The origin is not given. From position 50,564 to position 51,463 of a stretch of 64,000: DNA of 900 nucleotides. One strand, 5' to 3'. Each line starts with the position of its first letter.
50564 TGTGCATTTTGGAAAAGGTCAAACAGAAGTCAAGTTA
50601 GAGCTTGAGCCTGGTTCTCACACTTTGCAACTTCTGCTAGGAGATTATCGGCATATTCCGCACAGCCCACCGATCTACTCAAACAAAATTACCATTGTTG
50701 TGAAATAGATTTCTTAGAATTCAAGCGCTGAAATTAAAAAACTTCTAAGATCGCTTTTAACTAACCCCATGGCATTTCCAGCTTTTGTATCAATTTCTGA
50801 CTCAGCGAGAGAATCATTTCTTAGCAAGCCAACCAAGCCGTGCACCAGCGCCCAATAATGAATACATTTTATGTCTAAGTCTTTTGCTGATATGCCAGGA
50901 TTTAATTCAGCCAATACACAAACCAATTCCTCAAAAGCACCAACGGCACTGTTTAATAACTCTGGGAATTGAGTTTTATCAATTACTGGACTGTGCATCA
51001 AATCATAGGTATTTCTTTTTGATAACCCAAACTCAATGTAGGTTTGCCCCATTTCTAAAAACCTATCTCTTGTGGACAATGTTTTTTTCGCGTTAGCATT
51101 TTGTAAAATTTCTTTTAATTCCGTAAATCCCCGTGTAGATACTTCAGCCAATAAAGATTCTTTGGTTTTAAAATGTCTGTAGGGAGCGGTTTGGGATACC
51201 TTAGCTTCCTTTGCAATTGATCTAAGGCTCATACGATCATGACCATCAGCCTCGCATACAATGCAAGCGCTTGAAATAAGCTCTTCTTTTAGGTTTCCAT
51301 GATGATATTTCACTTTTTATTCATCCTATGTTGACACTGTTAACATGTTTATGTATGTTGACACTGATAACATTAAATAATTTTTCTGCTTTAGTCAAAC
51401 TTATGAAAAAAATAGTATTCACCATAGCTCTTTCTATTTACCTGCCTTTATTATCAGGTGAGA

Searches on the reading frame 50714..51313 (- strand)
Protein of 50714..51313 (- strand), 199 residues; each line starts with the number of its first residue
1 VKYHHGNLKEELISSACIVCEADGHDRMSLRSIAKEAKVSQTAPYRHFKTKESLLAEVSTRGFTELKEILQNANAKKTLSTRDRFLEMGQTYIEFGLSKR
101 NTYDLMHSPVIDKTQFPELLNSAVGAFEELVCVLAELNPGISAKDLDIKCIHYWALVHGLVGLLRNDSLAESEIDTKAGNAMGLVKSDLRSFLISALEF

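Call 6: search_protein_families(library=ncbifam, proteins=[window:50714-51313:-])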
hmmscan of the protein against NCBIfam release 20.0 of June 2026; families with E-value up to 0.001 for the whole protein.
window:50714-51313:- (199 aa): 15 families
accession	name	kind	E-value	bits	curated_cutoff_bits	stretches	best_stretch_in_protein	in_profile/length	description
NF037937.1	septum_RefZ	equivalog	8.2e-09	35.6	180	1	9-106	1-99/195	forespore capture DNA-binding protein RefZ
NF051852.1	efflux_TF_MtrR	exception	9.8e-09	35.3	280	1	9-79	12-82/205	multidrug efflux system transcriptional repressor MtrR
NF041196.1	ScbR_bind_reg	equivalog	1.7e-08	34.9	150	1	9-78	8-77/191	ScbR family autoregulator-binding transcription factor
NF050111.1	TransRegSACE7040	equivalog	1.5e-06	28.2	250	1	10-149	4-144/186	SACE_7040 family transcriptional regulator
NF011572.0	PRK14996.1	equivalog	6.2e-06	26.2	144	1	7-88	8-86/192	TetR family transcriptional regulator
NF038211.1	MFT_alt_reg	equivalog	2.8e-05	24.5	285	1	10-68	4-62/193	mycofactocin system transcriptional regulator MftR2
NF008402.0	PRK11202.1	equivalog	3.8e-05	23.5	151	1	22-103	27-107/211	HTH-type transcriptional repressor FabR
TIGR03384.1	betaine_BetI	equivalog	3.8e-05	23.4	201.3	1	9-84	10-84/189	choline-binding transcriptional repressor BetI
NF053878.1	FATransRegFadRBac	equivalog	4.2e-05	23.4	200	1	10-93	6-88/190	fatty acid metabolism transcriptional regulator FadR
NF007949.0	PRK10668.1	equivalog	4.7e-05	23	271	1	9-75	13-79/216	multidrug efflux transporter transcriptional repressor AcrR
NF007430.0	PRK09975.1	equivalog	5.5e-05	22.4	274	1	9-78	13-81/220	acrEF/envCD operon transcriptional regulator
NF001978.0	PRK00767.1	equivalog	7.3e-05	22.6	118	1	9-84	11-86/197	transcriptional regulator BetI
NF010319.1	PRK13756.1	equivalog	0.00016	21.6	265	1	9-61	4-56/199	tetracycline resistance transcriptional repressor TetR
NF053731.1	TransRegFasRMycb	equivalog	0.00017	21.4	330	1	9-129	13-130/199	HTH-type transcriptional activator FasR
NF007015.0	PRK09480.1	equivalog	0.00074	19.1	120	0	5-74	8-81/197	nucleoid occlusion factor SlmA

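Call 7: search_protein_families(library=pfam, proteins=[window:50714-51313:-])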
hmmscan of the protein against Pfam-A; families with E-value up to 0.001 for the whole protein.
window:50714-51313:- (199 aa): 2 families
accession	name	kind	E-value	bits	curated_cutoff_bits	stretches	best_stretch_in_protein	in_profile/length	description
PF00440.29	TetR_N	-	2.6e-09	37.2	24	1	13-58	2-47/47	Bacterial regulatory proteins, tetR family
PF13305.11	TetR_C_33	-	2.2e-07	31.9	26.8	1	86-170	2-87/103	Tetracyclin repressor-like, C-terminal domain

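Call 16: find_homologous_proteins(query=window:50714-51313:-, max_evalue=1e-10)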
Query window:50714-51313:- (199 aa): 1064 proteins with E <= 1e-10 among 1244 candidates; the best 120 are listed.
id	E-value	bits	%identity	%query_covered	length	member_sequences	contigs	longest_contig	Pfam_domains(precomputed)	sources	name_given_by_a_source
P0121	1.3e-125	434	100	100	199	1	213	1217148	PF00440.30,PF13305.12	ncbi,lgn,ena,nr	ncbi:TetR/AcrR family transcriptional regulator [Gammaproteobacteria bacterium]|nr:TetR/AcrR family 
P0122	1.8e-125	434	99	100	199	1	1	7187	PF00440.30,PF13305.12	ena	-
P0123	3.1e-125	433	99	100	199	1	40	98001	PF00440.30,PF13305.12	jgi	jgi:AcrR family transcriptional regulator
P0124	3.2e-125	433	99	100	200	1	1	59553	PF00440.30,PF13305.12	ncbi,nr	ncbi:TetR/AcrR family transcriptional regulator, partial [Gammaproteobacteria bacterium]|nr:TetR/Acr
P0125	3.5e-125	433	99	100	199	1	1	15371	PF00440.30,PF13305.12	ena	-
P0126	4.8e-125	432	99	100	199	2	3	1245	PF00440.30,PF13305.12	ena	-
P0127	4.8e-125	432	99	100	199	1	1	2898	PF00440.30,PF13305.12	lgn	-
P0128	4.8e-125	432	99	100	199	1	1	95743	PF00440.30,PF13305.12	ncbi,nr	ncbi:TetR/AcrR family transcriptional regulator [Gammaproteobacteria bacterium]|nr:TetR/AcrR family 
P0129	5.7e-125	432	99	100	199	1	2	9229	PF00440.30,PF13305.12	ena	-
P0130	6.5e-125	432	99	100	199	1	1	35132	PF00440.30,PF13305.12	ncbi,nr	ncbi:TetR/AcrR family transcriptional regulator [Gammaproteobacteria bacterium]|nr:TetR/AcrR family 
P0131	6.7e-125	432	99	100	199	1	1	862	PF00440.30,PF13305.12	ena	-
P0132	6.8e-125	432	99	100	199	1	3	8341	PF00440.30,PF13305.12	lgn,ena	-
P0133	7.1e-125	432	99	100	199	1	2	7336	PF00440.30,PF13305.12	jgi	-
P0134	8.8e-125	432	99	100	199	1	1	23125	PF00440.30,PF13305.12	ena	-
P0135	9.2e-125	431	99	100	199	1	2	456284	PF00440.30,PF13305.12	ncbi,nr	ncbi:TetR/AcrR family transcriptional regulator [Gammaproteobacteria bacterium]|nr:TetR/AcrR family 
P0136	9.2e-125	431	99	100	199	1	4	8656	PF00440.30,PF13305.12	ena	-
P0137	9.3e-125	431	99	100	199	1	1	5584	PF00440.30,PF13305.12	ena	-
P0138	1.3e-124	431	99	100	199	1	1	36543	PF00440.30,PF13305.12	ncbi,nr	ncbi:TetR/AcrR family transcriptional regulator [Gammaproteobacteria bacterium]|nr:TetR/AcrR family 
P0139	1.3e-124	431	99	100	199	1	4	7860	PF00440.30,PF13305.12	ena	-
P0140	1.3e-124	431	99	100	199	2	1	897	PF00440.30,PF13305.12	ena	-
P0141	1.3e-124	431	99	100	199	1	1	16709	PF00440.30,PF13305.12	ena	-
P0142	1.7e-124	431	99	100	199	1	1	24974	PF00440.30,PF13305.12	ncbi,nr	ncbi:TetR/AcrR family transcriptional regulator [Gammaproteobacteria bacterium]|nr:TetR/AcrR family 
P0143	2.4e-124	430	99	100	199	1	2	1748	PF00440.30,PF13305.12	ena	-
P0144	2.4e-124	430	99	100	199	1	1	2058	PF00440.30,PF13305.12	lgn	-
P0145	3.3e-124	430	99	100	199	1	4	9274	PF00440.30,PF13305.12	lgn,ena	-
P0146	3.4e-124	430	99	100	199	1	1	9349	PF00440.30,PF13305.12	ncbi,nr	ncbi:TetR/AcrR family transcriptional regulator [Gammaproteobacteria bacterium]|nr:TetR/AcrR family 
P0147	3.4e-124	430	99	100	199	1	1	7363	PF00440.30,PF13305.12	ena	-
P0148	3.5e-124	430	98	100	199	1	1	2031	PF00440.30,PF13305.12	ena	-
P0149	4.6e-124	429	99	100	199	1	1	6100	PF00440.30,PF13305.12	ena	-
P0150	4.6e-124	429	99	100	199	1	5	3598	PF00440.30,PF13305.12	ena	-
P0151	6.5e-124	429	99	100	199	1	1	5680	PF00440.30,PF13305.12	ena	-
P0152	6.7e-124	429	99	100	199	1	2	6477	PF00440.30,PF13305.12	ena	-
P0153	8.9e-124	428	98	100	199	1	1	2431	PF00440.30,PF13305.12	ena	-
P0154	1.1e-123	428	99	100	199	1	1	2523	PF00440.30,PF13305.12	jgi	-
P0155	1.2e-123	428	98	100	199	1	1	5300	PF00440.30,PF13305.12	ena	-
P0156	2.3e-123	427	98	100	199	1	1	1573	PF00440.30,PF13305.12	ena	-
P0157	3.4e-123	426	99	100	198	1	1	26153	PF00440.30,PF13305.12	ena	-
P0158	6.1e-123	426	98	100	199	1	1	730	PF00440.30,PF13305.12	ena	-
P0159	8.3e-123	425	98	100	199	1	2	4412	PF00440.30,PF13305.12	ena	-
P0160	1.2e-122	425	98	100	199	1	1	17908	PF00440.30,PF13305.12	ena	-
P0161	1.7e-122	424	98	100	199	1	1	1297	PF00440.30,PF13305.12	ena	-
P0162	3.2e-122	423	97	100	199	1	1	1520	PF00440.30,PF13305.12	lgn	-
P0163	4.1e-122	423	97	100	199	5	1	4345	PF00440.30,PF13305.12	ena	-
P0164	5.5e-122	422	97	100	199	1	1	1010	PF00440.30,PF13305.12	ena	-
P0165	8.2e-122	422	97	100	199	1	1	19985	PF00440.30,PF13305.12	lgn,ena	-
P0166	2.2e-121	420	96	100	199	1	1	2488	PF00440.30,PF13305.12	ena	-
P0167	2.8e-121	420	96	100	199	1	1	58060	PF00440.30,PF13305.12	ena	-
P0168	3.1e-121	420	97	100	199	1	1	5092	PF00440.30,PF13305.12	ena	-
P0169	6.8e-121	419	96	100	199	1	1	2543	PF00440.30,PF13305.12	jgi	-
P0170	8.0e-121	419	96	100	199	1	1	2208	PF00440.30,PF13305.12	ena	-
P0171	2.1e-120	417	96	100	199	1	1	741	PF00440.30,PF13305.12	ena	-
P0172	5.1e-120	416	95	100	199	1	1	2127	PF00440.30,PF13305.12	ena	-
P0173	5.2e-120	416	96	100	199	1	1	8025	PF00440.30,PF13305.12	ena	-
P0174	6.0e-120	416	95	99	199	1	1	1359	PF00440.30,PF13305.12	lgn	-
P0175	7.8e-120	415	96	100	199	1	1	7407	PF00440.30,PF13305.12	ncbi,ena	-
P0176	1.5e-119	414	95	100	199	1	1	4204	PF00440.30,PF13305.12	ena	-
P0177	1.9e-119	414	95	100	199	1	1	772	PF00440.30,PF13305.12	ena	-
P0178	1.4e-118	411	95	100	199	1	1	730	PF00440.30,PF13305.12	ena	-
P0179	2.0e-118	411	94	100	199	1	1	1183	PF00440.30,PF13305.12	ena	-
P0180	7.5e-118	409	95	100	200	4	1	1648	PF00440.30,PF13305.12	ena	-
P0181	3.1e-117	407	96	100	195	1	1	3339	PF00440.30,PF13305.12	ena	-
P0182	3.6e-117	407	93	100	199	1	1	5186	PF00440.30,PF13305.12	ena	-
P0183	3.3e-111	387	90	99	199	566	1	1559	PF00440.30,PF13305.12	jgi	jgi:AcrR family transcriptional regulator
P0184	1.1e-110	386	88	100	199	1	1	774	PF00440.30,PF13305.12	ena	-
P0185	1.8e-110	385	89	100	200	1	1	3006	PF00440.30,PF13305.12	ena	-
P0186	1.7e-109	382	88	100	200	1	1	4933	PF00440.30,PF13305.12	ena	-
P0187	4.3e-109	380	87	99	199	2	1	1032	PF00440.30,PF13305.12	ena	-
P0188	1.2e-108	379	87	100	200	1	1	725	PF00440.30,PF13305.12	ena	-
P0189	1.6e-108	379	87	99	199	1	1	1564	PF00440.30,PF13305.12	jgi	-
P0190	4.0e-108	377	86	100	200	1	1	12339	PF00440.30,PF13305.12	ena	-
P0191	6.4e-108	377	87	99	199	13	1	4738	PF00440.30,PF13305.12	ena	-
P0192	5.0e-107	374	88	99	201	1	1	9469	PF00440.30,PF13305.12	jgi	jgi:AcrR family transcriptional regulator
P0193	1.3e-106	372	87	99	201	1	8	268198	PF00440.30,PF13305.12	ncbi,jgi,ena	-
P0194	1.6e-106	372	86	100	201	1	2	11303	PF00440.30,PF13305.12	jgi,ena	-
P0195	2.2e-106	372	86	99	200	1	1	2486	PF00440.30,PF13305.12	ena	-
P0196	2.4e-106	371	85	99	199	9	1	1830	PF00440.30,PF13305.12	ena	-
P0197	3.9e-106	371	85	100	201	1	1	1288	PF00440.30,PF13305.12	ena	-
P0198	4.0e-106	371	85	100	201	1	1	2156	PF00440.30,PF13305.12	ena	-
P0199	4.1e-106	371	85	100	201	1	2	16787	PF00440.30,PF13305.12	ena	-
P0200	5.7e-106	370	85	100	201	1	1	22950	PF00440.30,PF13305.12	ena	-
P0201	6.1e-106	370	84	99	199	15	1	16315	PF00440.30,PF13305.12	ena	-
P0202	8.2e-106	370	87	99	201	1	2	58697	PF00440.30,PF13305.12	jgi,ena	jgi:AcrR family transcriptional regulator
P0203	1.1e-105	369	87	99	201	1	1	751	PF00440.30,PF13305.12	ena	-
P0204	1.4e-105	369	85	100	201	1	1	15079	PF00440.30,PF13305.12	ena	-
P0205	1.6e-105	369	86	99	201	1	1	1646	PF00440.30,PF13305.12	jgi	-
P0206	2.0e-105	368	85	100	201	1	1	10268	PF00440.30,PF13305.12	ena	-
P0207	2.8e-105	368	85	100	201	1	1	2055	PF00440.30,PF13305.12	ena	-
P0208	2.8e-105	368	85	100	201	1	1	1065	PF00440.30,PF13305.12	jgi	-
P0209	3.9e-105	367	85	100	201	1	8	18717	PF00440.30,PF13305.12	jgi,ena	-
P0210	3.9e-105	367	84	99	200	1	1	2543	PF00440.30,PF13305.12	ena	-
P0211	9.9e-105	366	84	100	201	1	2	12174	PF00440.30,PF13305.12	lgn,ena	-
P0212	1.6e-104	365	84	99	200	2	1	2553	PF00440.30,PF13305.12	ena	-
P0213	1.6e-104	365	86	100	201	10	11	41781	PF00440.30,PF13305.12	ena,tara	tara:strand:- start:5785 stop:6390 length:606 start_codon:yes stop_codon:yes gene_type:complete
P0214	1.2e-102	359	84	99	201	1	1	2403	PF00440.30,PF13305.12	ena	-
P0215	2.1e-101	355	83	99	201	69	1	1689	PF00440.30,PF13305.12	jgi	jgi:AcrR family transcriptional regulator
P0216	2.8e-99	348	85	94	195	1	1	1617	PF00440.30,PF13305.12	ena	-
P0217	2.5e-98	345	79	99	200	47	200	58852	PF00440.30,PF13305.12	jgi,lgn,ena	jgi:AcrR family transcriptional regulator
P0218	2.3e-97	342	78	100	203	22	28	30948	PF00440.30,PF13305.12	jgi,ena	-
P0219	3.3e-94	332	92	86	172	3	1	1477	PF00440.30,PF13305.12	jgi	jgi:AcrR family transcriptional regulator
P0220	1.6e-92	326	88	85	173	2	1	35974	PF00440.30,PF13305.12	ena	-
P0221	4.0e-89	315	74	100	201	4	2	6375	PF00440.30,PF13305.12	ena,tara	tara:strand:- start:782 stop:1387 length:606 start_codon:yes stop_codon:yes gene_type:complete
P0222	2.5e-83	296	69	100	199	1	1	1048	PF00440.30,PF13305.12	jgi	-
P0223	2.1e-82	293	98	70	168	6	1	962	PF00440.30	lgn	-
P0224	3.2e-81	290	69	100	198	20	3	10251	PF00440.30,PF13305.12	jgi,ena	-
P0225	7.1e-81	288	69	100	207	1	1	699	PF00440.30,PF13305.12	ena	-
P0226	1.3e-80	288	68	100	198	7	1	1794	PF00440.30,PF13305.12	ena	-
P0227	2.0e-80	287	69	100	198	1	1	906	PF00440.30,PF13305.12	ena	-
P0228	2.6e-80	287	69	100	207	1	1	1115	PF00440.30,PF13305.12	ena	-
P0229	2.6e-80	287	81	85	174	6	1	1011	PF00440.30,PF13305.12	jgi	jgi:AcrR family transcriptional regulator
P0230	3.6e-80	286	68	100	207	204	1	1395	PF00440.30,PF13305.12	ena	-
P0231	4.5e-80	286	68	100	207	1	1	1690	PF00440.30,PF13305.12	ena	-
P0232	5.4e-80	286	69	100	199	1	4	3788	PF00440.30,PF13305.12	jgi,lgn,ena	-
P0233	5.8e-80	285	69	99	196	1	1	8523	PF00440.30,PF13305.12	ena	-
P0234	6.0e-80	285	69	100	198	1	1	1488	PF00440.30,PF13305.12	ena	-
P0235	6.9e-80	285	68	100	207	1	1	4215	PF00440.30,PF13305.12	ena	-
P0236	8.0e-80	285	69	100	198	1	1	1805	PF00440.30,PF13305.12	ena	-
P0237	1.0e-79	285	70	99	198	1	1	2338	PF00440.30,PF13305.12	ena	-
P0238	1.1e-79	285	68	100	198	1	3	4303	PF00440.30,PF13305.12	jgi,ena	-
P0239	1.1e-79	284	67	99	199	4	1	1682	PF00440.30,PF13305.12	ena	-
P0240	1.1e-79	284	68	100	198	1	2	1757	PF00440.30,PF13305.12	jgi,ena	-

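Call 17: find_encoding_contigs(protein=P0193, flank=2500, max_places=8)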
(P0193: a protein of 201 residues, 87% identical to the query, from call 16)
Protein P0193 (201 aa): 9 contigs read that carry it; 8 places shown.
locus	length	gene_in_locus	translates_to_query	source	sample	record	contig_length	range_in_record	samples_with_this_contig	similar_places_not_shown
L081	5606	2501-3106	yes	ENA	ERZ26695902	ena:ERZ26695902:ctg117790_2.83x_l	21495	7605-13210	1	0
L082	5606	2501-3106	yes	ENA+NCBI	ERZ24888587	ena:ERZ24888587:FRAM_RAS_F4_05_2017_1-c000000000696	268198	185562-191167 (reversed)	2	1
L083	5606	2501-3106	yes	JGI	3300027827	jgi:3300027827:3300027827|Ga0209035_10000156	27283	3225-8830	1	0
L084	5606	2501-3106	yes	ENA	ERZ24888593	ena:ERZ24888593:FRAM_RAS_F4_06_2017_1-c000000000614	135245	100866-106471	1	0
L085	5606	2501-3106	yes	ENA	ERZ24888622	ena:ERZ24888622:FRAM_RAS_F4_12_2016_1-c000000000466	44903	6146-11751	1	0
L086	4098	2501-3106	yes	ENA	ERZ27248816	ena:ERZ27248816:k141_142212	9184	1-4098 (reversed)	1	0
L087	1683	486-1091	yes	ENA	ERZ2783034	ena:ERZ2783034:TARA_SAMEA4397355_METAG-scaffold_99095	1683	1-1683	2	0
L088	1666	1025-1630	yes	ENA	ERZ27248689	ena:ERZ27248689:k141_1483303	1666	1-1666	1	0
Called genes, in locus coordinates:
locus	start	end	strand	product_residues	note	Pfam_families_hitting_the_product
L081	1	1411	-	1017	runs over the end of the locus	PF00873:ACR_tran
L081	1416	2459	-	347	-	PF25973:BSH_CzcB (weak), PF25917:BSH_RND, PF25876:HH_MFP_RND (weak)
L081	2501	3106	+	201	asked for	PF00440:TetR_N, PF13305:TetR_C_33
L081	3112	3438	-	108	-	PF14347:DUF4399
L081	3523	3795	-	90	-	PF01613:Flavin_Reduct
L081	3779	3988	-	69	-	PF01613:Flavin_Reduct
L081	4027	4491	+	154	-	PF03602:Cons_hypoth95, PF05175:MTS (weak), PF02086:MethyltransfD12 (faint)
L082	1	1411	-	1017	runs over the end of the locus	PF00873:ACR_tran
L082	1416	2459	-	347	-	PF25973:BSH_CzcB (weak), PF25917:BSH_RND, PF25876:HH_MFP_RND (weak)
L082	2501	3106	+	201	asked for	PF00440:TetR_N, PF13305:TetR_C_33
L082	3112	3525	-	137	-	PF14347:DUF4399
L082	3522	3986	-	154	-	PF01613:Flavin_Reduct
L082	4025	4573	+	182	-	PF03602:Cons_hypoth95, PF05175:MTS (weak)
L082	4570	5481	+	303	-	PF01379:Porphobil_deam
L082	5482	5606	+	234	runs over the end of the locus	PF02602:HEM4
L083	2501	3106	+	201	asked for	PF00440:TetR_N, PF13305:TetR_C_33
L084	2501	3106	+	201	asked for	PF00440:TetR_N, PF13305:TetR_C_33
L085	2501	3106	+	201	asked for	PF00440:TetR_N, PF13305:TetR_C_33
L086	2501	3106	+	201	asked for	PF00440:TetR_N, PF13305:TetR_C_33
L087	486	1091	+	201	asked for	PF00440:TetR_N, PF13305:TetR_C_33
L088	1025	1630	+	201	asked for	PF00440:TetR_N, PF13305:TetR_C_33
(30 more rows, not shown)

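Call 18: find_encoding_contigs(protein=P0217, flank=2500, max_places=6)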
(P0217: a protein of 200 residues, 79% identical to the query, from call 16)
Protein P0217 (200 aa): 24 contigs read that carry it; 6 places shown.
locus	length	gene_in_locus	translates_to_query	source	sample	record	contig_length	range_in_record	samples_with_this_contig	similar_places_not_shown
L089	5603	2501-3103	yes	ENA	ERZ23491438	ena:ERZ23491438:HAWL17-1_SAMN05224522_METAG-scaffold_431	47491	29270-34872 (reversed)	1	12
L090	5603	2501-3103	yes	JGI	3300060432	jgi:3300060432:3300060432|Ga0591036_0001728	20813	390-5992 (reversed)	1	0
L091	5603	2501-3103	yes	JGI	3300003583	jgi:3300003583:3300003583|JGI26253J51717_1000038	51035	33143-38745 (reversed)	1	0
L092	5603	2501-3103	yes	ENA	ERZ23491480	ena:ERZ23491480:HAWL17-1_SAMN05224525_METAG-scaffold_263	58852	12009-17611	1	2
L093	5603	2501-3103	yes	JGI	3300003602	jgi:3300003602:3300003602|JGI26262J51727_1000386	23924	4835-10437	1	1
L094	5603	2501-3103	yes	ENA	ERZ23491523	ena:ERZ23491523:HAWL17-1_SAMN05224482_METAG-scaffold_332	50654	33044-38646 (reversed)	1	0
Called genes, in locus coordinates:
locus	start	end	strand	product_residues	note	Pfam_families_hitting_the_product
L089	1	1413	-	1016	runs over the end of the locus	PF00873:ACR_tran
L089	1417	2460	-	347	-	PF25973:BSH_CzcB, PF25917:BSH_RND, PF25876:HH_MFP_RND (weak)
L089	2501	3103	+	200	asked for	PF00440:TetR_N, PF13305:TetR_C_33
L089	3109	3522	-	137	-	PF14347:DUF4399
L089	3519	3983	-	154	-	PF01613:Flavin_Reduct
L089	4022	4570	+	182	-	PF03602:Cons_hypoth95, PF05175:MTS (weak)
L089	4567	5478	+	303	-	PF01379:Porphobil_deam, PF03900:Porphobil_deamC (weak)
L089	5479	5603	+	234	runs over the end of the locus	PF02602:HEM4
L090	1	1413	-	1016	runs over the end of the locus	PF00873:ACR_tran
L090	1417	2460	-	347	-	PF25973:BSH_CzcB, PF25917:BSH_RND, PF25876:HH_MFP_RND (weak)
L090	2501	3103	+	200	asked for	PF00440:TetR_N, PF13305:TetR_C_33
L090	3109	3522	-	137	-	PF14347:DUF4399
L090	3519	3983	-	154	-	PF01613:Flavin_Reduct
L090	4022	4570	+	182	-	PF03602:Cons_hypoth95, PF05175:MTS (weak)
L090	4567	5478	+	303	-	PF01379:Porphobil_deam, PF03900:Porphobil_deamC (weak)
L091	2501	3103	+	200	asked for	PF00440:TetR_N, PF13305:TetR_C_33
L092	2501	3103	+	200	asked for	PF00440:TetR_N, PF13305:TetR_C_33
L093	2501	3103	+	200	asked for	PF00440:TetR_N, PF13305:TetR_C_33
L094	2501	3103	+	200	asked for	PF00440:TetR_N, PF13305:TetR_C_33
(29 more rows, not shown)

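Call 19: find_encoding_contigs(protein=P0224, flank=2500, max_places=6)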
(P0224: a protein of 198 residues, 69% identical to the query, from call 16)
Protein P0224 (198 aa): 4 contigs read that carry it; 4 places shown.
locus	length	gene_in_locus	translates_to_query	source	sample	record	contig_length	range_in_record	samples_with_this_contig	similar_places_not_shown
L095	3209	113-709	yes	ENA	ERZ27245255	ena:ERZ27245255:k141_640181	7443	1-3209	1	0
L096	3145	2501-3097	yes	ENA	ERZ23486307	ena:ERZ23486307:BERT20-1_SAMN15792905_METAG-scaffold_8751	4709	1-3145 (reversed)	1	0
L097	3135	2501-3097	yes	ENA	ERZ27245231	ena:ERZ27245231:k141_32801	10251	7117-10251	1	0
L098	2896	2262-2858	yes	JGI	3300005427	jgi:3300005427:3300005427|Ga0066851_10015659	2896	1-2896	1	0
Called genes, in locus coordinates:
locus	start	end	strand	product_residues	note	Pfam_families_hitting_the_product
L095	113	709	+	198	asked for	PF00440:TetR_N, PF13305:TetR_C_33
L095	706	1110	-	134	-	PF14347:DUF4399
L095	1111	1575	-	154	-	PF01613:Flavin_Reduct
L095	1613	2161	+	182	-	PF03602:Cons_hypoth95, PF05175:MTS, PF02086:MethyltransfD12 (faint), PF09445:Methyltransf_15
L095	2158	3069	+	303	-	PF01379:Porphobil_deam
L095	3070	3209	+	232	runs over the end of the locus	PF02602:HEM4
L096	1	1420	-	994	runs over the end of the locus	?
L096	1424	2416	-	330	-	PF25917:BSH_RND, PF25973:BSH_CzcB, PF25876:HH_MFP_RND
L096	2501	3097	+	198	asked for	PF00440:TetR_N, PF13305:TetR_C_33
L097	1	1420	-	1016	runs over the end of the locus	PF00873:ACR_tran, PF03176:MMPL (faint)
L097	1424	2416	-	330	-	PF25917:BSH_RND, PF25973:BSH_CzcB, PF25876:HH_MFP_RND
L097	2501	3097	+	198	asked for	PF00440:TetR_N, PF13305:TetR_C_33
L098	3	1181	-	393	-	?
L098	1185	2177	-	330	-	PF25917:BSH_RND, PF25973:BSH_CzcB, PF25876:HH_MFP_RND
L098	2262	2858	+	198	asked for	PF00440:TetR_N, PF13305:TetR_C_33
